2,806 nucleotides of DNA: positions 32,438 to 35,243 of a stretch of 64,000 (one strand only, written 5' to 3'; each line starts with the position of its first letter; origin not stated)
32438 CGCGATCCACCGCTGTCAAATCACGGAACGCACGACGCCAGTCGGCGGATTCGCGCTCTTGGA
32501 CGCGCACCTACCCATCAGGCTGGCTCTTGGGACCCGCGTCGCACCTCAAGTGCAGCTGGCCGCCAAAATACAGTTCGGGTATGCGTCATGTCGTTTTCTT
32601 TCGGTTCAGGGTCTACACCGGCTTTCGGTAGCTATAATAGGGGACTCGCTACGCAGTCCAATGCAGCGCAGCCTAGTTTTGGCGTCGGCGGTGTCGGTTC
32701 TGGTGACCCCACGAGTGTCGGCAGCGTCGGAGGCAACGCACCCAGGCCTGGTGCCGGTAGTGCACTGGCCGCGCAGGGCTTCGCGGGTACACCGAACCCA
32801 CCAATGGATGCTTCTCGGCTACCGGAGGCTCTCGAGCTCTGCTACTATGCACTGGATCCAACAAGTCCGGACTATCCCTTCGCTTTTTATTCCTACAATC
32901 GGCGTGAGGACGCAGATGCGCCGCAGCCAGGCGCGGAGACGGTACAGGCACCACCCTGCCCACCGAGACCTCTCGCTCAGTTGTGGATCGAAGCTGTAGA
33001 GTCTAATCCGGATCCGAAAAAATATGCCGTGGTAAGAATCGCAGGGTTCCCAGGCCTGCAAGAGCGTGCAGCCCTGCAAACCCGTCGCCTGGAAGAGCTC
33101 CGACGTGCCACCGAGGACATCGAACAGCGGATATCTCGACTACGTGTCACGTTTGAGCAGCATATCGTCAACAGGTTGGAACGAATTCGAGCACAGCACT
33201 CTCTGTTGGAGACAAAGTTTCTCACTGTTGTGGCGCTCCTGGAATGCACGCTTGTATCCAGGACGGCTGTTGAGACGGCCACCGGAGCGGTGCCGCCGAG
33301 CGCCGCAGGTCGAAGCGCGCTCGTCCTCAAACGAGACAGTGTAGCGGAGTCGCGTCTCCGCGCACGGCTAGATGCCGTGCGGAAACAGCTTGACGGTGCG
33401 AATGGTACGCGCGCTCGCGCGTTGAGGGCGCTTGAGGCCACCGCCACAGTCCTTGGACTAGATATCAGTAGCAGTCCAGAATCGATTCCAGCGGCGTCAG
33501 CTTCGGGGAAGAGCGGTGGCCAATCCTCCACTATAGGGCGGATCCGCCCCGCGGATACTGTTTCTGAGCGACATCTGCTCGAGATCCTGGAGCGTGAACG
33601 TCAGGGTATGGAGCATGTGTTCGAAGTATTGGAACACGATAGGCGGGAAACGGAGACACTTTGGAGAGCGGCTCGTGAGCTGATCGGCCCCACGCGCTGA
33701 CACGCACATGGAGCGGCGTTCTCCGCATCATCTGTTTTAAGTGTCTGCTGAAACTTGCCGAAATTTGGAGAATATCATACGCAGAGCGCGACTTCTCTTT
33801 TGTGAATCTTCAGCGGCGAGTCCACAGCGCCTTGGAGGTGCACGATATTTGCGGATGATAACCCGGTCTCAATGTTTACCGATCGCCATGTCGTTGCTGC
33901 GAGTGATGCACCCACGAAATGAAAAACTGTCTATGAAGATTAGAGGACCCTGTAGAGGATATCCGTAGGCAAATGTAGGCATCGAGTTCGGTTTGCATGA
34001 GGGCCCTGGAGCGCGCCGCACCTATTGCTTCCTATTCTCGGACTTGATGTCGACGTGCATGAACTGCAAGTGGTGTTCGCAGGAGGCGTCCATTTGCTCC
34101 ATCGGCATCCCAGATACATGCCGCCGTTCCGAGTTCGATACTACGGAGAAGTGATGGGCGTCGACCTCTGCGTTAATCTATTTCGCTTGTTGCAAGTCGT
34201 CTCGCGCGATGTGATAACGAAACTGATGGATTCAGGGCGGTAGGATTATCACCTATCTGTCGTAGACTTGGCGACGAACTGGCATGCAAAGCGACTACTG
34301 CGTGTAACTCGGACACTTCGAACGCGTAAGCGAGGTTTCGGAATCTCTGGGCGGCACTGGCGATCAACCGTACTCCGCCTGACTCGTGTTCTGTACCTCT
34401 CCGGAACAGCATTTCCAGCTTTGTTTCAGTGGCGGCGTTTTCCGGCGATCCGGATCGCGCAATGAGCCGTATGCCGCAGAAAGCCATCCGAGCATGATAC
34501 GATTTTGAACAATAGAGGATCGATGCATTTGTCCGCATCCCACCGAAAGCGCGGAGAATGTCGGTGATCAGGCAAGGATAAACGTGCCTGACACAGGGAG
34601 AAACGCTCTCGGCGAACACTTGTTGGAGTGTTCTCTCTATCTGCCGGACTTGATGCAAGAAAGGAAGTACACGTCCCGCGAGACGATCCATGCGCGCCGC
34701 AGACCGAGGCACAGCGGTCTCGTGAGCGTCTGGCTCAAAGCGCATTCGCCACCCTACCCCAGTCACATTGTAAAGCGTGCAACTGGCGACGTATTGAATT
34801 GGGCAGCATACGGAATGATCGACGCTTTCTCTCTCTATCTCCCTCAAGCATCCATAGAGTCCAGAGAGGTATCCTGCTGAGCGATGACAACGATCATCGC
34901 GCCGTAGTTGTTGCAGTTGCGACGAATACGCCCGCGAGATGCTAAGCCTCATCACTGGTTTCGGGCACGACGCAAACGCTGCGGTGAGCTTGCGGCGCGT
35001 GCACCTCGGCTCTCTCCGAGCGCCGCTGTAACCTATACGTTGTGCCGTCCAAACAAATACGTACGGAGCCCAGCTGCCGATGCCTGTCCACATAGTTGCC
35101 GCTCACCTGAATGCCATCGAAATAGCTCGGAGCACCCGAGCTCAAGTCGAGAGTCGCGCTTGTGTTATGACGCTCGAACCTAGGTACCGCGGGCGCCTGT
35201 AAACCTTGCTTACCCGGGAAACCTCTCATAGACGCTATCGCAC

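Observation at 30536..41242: Two near-identical 1.9 kb direct repeats bracket a 6.9 kb block of four host genes.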

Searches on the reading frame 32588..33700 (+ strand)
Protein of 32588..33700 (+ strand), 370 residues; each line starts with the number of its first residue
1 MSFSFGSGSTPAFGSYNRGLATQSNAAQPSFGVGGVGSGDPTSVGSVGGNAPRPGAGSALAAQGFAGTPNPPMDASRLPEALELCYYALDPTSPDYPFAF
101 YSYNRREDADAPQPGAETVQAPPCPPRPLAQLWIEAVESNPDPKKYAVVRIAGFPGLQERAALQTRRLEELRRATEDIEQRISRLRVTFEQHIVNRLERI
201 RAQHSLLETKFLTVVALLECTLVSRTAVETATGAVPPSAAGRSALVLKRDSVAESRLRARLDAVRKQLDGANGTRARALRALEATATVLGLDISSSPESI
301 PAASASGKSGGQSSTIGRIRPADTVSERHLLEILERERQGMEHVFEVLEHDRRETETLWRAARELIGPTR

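Call 12: search_protein_families(library=pfam, proteins=[window:32588-33700:+], max_evalue=0.01)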
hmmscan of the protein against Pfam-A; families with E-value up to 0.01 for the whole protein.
window:32588-33700:+ (370 aa): 1 family
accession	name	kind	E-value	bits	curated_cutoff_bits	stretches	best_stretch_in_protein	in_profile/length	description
PF13874.11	Nup54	-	3.5e-19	69.6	30.5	1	129-276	6-131/140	Nucleoporin complex subunit 54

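Call 75: find_encoding_contigs(protein=window:32588-33700:+, flank=10000, max_places=10)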
Protein window:32588-33700:+ (370 aa): 23 contigs read that carry it; 10 places shown.
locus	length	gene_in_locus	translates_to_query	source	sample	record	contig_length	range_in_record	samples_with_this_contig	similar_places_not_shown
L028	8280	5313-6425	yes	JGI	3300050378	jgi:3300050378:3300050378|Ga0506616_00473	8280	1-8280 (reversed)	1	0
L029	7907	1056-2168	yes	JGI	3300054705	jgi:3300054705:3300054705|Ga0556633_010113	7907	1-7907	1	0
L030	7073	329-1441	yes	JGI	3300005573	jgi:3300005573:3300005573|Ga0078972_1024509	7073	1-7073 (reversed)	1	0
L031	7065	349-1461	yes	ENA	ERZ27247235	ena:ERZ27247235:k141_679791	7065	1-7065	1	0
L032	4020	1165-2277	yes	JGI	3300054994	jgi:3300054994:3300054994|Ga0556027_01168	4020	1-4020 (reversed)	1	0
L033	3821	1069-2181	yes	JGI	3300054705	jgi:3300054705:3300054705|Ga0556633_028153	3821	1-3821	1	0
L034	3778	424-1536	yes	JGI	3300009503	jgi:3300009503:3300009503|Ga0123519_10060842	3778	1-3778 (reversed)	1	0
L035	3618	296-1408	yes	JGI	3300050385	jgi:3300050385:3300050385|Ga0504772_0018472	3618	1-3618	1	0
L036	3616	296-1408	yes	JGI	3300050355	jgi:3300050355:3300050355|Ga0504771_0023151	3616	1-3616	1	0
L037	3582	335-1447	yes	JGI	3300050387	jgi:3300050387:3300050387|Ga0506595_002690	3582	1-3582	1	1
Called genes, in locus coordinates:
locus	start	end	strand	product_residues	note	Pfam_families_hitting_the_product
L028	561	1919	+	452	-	PF00153:Mito_carr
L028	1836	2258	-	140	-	-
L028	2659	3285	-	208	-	-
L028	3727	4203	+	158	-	-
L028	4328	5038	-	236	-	-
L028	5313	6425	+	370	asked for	PF13874:Nup54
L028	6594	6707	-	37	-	-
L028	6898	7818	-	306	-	-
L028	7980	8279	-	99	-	?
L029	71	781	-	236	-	-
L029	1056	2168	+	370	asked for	PF13874:Nup54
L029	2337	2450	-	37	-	-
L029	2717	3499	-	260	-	-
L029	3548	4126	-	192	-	-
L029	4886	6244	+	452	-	PF00153:Mito_carr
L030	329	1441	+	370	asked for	PF13874:Nup54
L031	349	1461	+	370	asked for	PF13874:Nup54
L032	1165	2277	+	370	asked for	PF13874:Nup54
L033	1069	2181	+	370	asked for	PF13874:Nup54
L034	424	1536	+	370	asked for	PF13874:Nup54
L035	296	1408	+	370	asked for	PF13874:Nup54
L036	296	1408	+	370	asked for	PF13874:Nup54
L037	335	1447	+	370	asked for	PF13874:Nup54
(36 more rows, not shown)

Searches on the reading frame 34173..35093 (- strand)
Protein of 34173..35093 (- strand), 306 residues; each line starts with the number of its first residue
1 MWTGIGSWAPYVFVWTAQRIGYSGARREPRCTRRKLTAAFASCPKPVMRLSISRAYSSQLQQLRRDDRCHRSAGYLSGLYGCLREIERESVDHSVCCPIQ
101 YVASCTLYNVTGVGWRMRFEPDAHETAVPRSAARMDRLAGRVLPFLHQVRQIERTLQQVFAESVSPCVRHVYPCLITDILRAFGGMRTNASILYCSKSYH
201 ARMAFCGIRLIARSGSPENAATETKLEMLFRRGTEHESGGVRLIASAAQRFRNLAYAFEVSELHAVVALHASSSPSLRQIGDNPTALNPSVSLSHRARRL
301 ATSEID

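Call 12: search_protein_families(library=pfam, proteins=[window:34173-35093:-], max_evalue=0.01)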
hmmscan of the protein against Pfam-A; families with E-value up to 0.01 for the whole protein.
window:34173-35093:- (306 aa): 0 families
